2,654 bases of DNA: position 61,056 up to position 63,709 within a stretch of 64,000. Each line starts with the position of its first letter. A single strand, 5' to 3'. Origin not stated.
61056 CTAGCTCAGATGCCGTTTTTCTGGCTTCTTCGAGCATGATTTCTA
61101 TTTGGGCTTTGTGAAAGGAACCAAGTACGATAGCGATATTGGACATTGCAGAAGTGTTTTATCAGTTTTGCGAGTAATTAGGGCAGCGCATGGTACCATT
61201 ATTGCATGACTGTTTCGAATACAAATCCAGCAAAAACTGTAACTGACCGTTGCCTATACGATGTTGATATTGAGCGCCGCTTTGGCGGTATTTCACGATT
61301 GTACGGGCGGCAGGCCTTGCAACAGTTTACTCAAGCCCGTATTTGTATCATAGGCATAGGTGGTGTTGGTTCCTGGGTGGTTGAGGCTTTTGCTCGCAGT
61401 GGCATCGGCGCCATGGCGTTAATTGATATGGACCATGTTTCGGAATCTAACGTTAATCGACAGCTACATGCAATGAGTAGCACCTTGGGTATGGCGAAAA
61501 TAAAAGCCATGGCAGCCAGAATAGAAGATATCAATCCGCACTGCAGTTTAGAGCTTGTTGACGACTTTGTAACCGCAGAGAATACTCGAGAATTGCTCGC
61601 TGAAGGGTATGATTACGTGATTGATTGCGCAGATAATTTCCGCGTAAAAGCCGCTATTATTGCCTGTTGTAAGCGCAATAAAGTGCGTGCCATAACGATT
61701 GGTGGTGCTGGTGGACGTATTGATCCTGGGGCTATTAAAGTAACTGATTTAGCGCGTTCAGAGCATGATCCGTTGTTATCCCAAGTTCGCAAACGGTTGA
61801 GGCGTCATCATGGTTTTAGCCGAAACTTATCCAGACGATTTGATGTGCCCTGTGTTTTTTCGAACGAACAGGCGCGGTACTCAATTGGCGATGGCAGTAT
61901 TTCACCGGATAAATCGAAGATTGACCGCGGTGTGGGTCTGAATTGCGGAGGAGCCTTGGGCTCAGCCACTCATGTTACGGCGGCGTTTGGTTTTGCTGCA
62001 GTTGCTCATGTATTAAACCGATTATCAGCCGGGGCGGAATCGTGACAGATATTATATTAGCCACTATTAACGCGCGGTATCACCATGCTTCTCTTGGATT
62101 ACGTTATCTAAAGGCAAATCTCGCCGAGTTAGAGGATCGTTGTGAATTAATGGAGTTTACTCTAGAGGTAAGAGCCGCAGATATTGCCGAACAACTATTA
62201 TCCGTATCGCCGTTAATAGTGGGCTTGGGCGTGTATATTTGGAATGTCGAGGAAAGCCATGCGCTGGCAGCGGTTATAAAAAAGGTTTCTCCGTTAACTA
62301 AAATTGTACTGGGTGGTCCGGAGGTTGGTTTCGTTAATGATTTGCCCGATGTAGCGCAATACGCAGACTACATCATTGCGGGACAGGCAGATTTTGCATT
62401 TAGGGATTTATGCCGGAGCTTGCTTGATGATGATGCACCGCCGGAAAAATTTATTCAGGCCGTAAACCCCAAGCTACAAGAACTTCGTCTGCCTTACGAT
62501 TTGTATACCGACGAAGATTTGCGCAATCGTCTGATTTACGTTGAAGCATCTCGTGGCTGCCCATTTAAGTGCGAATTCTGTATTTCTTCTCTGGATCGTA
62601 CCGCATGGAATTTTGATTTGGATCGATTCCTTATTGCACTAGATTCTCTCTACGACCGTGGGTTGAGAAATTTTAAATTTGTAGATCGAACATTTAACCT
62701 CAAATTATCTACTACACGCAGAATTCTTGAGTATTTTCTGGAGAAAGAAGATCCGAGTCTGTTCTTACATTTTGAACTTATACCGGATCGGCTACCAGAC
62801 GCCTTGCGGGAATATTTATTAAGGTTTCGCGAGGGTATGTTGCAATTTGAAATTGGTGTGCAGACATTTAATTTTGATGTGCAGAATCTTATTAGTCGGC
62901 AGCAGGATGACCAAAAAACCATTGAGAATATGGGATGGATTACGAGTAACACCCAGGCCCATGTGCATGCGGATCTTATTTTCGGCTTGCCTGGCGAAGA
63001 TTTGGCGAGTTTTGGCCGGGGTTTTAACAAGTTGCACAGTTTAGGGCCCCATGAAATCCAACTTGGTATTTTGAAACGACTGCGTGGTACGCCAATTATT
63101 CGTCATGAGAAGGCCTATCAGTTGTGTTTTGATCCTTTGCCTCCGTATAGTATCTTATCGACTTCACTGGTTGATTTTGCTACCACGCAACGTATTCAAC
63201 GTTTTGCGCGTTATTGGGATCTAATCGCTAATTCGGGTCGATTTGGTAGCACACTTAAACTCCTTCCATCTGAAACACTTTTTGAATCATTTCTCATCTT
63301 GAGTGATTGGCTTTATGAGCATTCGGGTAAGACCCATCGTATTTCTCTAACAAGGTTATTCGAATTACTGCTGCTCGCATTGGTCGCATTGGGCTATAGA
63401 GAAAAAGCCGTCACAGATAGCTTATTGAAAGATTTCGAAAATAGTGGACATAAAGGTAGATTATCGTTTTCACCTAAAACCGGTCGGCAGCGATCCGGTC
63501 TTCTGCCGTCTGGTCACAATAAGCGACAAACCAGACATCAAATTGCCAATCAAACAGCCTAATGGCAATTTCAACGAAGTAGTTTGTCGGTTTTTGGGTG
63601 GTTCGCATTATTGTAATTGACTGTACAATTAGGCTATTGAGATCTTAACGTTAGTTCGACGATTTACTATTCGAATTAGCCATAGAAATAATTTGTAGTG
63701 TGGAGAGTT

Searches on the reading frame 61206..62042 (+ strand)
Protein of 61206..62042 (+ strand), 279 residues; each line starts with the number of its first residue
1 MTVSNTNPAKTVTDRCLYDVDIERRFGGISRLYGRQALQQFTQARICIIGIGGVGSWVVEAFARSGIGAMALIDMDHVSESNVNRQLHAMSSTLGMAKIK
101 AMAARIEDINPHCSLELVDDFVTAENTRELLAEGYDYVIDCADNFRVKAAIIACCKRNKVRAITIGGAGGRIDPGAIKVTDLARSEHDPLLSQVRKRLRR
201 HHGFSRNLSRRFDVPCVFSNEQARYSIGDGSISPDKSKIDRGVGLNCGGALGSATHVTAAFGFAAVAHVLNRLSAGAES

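Call 85: search_protein_families(library=pfam, proteins=[window:61206-62042:+], max_evalue=0.000001)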
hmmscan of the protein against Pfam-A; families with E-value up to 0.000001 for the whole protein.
window:61206-62042:+ (279 aa): 1 family
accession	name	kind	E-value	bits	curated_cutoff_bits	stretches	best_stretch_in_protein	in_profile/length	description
PF00899.27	ThiF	-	2.5e-36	125.5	28.1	1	32-171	9-147/238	ThiF family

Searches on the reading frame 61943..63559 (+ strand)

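Call 85: search_protein_families(library=pfam, proteins=[window:61943-63559:+], max_evalue=0.000001)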
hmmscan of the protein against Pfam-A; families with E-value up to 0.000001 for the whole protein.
window:61943-63559:+ (539 aa): 3 families
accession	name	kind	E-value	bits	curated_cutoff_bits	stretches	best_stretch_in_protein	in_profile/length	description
PF04055.27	Radical_SAM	-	2.3e-13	51.1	29.5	1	201-356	2-158/166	Radical SAM superfamily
PF02310.24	B12-binding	-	9.4e-11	42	32.1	1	41-156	5-120/121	B12 binding domain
PF13311.11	DUF4080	-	1.4e-07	32.4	22.9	1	391-498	2-112/188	Protein of unknown function (DUF4080)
